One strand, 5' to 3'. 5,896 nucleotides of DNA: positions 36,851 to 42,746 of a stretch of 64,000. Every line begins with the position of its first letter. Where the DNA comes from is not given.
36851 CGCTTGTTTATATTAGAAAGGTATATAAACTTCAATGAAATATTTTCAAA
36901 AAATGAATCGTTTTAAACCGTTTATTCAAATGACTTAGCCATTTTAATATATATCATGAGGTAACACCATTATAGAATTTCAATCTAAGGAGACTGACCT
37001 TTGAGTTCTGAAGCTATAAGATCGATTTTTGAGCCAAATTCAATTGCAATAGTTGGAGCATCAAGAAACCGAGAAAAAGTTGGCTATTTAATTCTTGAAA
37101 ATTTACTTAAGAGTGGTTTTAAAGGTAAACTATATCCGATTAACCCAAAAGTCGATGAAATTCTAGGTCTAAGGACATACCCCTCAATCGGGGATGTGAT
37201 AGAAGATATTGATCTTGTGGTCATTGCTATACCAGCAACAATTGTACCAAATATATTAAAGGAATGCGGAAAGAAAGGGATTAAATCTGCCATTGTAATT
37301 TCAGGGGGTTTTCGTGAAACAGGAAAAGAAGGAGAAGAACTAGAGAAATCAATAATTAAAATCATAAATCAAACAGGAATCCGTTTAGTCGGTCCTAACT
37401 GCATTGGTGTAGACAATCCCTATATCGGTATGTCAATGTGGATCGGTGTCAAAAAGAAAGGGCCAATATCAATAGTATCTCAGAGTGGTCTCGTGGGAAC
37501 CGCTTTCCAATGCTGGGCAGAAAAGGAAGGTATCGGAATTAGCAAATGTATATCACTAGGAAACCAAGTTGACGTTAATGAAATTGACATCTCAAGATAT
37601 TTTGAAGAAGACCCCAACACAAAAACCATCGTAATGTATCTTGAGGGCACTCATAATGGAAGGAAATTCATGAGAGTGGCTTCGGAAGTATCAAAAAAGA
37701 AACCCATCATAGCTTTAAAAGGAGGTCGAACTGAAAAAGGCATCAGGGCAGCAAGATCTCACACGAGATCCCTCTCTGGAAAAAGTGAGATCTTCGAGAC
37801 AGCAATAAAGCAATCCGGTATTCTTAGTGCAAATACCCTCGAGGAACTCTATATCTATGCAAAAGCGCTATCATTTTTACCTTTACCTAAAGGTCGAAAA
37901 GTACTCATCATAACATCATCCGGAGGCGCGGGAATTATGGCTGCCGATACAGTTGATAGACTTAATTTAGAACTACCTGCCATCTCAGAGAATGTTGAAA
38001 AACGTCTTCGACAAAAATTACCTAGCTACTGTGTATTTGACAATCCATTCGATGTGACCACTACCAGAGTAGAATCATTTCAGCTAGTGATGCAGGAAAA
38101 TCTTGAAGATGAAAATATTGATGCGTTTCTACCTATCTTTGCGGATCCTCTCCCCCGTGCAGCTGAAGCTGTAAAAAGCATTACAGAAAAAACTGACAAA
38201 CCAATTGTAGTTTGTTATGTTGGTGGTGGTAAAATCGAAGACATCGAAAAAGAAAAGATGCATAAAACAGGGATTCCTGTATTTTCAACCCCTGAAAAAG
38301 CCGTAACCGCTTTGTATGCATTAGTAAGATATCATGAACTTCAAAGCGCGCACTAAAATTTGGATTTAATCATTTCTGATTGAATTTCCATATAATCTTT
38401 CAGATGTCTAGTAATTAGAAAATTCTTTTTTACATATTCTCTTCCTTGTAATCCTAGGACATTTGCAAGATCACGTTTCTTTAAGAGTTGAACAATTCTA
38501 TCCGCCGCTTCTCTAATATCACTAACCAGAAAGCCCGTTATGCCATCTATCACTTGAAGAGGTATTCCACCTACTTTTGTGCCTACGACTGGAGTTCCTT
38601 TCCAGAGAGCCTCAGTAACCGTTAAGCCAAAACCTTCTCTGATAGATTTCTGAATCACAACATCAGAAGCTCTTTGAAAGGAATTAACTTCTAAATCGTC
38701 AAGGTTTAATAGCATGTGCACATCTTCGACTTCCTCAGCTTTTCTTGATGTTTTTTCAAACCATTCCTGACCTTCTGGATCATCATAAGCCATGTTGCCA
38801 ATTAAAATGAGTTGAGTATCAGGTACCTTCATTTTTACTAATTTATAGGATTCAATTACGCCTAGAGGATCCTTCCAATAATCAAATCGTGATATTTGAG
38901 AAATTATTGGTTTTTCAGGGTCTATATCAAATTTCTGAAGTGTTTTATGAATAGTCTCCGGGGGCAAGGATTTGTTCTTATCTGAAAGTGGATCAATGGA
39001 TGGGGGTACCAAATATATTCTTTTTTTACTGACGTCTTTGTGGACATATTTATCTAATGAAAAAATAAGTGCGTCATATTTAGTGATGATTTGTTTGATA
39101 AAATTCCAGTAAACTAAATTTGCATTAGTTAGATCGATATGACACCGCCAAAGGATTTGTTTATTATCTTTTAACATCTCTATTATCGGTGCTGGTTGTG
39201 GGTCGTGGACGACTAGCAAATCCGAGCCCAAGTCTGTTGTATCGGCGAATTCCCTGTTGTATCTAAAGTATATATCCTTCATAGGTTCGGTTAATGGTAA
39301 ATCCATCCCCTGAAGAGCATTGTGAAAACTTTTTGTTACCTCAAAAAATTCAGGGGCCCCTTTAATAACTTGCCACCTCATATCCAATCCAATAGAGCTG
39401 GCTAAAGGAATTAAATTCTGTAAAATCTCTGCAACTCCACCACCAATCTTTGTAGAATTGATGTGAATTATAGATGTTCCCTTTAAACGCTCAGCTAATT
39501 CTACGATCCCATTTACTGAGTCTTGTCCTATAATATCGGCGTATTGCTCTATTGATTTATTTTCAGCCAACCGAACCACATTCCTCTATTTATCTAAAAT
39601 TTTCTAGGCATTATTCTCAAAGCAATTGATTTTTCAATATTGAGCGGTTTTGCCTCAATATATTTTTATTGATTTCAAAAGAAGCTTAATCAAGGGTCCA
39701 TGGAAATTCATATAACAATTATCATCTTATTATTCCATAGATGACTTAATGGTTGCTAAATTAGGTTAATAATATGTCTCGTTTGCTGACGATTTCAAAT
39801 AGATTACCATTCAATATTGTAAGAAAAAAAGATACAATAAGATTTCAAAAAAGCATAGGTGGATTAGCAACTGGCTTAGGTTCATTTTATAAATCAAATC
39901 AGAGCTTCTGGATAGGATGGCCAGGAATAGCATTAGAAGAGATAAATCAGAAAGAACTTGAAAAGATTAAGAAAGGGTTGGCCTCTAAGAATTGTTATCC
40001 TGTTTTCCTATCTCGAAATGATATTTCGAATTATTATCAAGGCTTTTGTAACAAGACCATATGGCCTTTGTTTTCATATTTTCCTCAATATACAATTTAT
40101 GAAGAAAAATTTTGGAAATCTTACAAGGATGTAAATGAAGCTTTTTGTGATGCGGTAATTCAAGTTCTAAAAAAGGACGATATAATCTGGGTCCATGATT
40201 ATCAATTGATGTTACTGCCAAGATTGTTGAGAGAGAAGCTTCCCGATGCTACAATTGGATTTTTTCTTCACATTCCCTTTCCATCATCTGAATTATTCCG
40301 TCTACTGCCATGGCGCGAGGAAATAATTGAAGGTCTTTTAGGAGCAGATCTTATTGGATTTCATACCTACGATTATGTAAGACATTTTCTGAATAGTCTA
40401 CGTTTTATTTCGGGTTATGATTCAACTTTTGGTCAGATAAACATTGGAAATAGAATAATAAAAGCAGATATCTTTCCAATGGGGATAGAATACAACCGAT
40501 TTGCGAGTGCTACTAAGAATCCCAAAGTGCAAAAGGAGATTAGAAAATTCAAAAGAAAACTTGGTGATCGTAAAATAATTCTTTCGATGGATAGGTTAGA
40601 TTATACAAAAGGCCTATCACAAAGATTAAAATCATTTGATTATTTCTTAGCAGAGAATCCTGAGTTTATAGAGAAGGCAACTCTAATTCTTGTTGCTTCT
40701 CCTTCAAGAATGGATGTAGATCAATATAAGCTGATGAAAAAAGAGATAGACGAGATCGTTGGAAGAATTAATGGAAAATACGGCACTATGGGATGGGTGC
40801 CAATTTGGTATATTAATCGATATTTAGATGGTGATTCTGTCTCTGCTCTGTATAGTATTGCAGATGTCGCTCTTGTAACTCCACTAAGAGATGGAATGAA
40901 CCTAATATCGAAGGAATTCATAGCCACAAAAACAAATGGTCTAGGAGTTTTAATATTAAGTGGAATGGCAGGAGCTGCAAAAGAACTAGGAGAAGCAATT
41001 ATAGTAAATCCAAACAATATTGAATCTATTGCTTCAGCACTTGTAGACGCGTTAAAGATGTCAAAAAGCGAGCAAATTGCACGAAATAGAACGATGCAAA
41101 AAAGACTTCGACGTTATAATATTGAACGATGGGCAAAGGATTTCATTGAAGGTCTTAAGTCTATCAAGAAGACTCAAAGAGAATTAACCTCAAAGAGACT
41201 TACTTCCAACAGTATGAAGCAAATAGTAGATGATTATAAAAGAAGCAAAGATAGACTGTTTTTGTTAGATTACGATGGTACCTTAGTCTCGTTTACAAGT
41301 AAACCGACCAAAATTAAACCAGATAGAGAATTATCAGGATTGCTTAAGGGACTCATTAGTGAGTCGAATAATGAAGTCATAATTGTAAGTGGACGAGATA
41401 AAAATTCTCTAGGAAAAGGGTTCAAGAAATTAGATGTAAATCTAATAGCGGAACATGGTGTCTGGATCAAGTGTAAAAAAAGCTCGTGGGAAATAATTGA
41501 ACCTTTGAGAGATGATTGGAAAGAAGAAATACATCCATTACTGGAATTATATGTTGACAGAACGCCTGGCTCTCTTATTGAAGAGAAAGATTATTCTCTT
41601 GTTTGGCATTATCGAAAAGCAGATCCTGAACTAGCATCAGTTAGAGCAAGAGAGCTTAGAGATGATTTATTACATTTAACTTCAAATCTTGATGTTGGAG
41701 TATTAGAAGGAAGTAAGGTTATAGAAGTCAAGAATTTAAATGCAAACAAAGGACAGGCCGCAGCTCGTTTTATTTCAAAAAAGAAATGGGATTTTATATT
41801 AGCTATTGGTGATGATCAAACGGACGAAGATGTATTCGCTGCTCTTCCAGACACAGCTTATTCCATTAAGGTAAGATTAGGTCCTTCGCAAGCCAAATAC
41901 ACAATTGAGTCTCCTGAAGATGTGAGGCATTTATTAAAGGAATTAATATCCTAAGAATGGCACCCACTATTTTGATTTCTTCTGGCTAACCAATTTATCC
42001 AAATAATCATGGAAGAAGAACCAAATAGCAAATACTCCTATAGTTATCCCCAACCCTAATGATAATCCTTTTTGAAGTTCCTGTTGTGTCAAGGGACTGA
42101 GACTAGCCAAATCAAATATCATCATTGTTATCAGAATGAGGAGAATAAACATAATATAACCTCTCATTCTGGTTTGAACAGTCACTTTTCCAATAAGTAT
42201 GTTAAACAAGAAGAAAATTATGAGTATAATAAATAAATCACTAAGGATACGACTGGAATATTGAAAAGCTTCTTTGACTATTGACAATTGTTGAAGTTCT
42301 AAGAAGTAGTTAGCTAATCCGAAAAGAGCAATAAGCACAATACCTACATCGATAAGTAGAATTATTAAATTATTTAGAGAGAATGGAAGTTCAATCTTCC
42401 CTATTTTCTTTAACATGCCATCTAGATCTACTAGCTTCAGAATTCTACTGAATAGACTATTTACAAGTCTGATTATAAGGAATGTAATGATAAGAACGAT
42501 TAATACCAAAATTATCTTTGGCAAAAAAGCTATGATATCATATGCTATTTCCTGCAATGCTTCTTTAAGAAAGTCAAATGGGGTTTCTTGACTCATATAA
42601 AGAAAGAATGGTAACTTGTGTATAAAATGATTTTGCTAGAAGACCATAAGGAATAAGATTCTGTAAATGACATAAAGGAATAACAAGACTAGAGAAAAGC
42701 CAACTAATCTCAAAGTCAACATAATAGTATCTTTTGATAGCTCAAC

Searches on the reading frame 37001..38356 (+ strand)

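Call 95: search_protein_families(library=pfam, proteins=[window:37001-38356:+], max_evalue=0.0001)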
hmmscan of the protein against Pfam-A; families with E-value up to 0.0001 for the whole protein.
window:37001-38356:+ (451 aa): 4 families
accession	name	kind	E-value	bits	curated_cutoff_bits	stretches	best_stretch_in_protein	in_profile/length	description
PF13607.11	Succ_CoA_lig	-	1e-50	171.5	27.4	1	153-290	1-138/138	Succinyl-CoA ligase like flavodoxin domain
PF13380.12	CoA_binding_2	-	1.9e-28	99.7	22.8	1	14-139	2-115/116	CoA binding domain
PF02629.25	CoA_binding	-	3.9e-13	50.4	22.3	1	11-101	2-95/97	CoA binding domain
PF19045.5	Ligase_CoA_2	-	9.4e-09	35.9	23.7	1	301-444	1-154/162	Ligase-CoA domain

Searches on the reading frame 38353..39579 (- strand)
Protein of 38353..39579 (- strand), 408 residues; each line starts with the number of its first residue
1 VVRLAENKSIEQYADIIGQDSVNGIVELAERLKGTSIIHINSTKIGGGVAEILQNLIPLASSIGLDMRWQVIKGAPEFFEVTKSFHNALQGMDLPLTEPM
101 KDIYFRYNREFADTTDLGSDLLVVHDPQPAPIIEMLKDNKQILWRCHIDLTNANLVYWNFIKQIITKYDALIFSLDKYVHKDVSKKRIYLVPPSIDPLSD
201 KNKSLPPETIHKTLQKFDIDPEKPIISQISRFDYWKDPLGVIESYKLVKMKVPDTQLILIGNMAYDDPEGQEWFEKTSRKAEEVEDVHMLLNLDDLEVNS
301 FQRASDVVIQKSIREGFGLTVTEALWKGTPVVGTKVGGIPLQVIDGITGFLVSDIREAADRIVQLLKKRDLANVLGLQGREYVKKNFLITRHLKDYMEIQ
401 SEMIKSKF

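Call 95: search_protein_families(library=pfam, proteins=[window:38353-39579:-], max_evalue=0.0001)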
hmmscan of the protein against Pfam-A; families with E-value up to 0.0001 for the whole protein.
window:38353-39579:- (408 aa): 4 families
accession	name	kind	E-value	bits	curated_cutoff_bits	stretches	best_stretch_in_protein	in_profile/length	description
PF21269.3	TreT_GT1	-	5e-54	182.3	27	1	39-179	1-143/144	Trehalose synthase, N-terminal domain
PF00534.26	Glycos_transf_1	-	2e-29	102.8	26.4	1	214-381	6-171/172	Glycosyl transferases group 1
PF13692.12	Glyco_trans_1_4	-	2.4e-18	67.2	27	1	224-367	2-141/142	Glycosyl transferases group 1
PF20706.3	GT4-conflict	-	3.1e-06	26.8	26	1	291-338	268-315/385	Family 4 Glycosyltransferase in conflict systems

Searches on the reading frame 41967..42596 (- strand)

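Call 95: search_protein_families(library=pfam, proteins=[window:41967-42596:-], max_evalue=0.0001)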
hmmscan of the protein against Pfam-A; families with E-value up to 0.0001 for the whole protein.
window:41967-42596:- (209 aa): 1 family
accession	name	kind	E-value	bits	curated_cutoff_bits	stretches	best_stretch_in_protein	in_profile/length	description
PF05552.17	MS_channel_1st_1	-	2.4e-07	30.9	22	1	14-59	3-48/50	Mechanosensitive ion channel, conserved TM helix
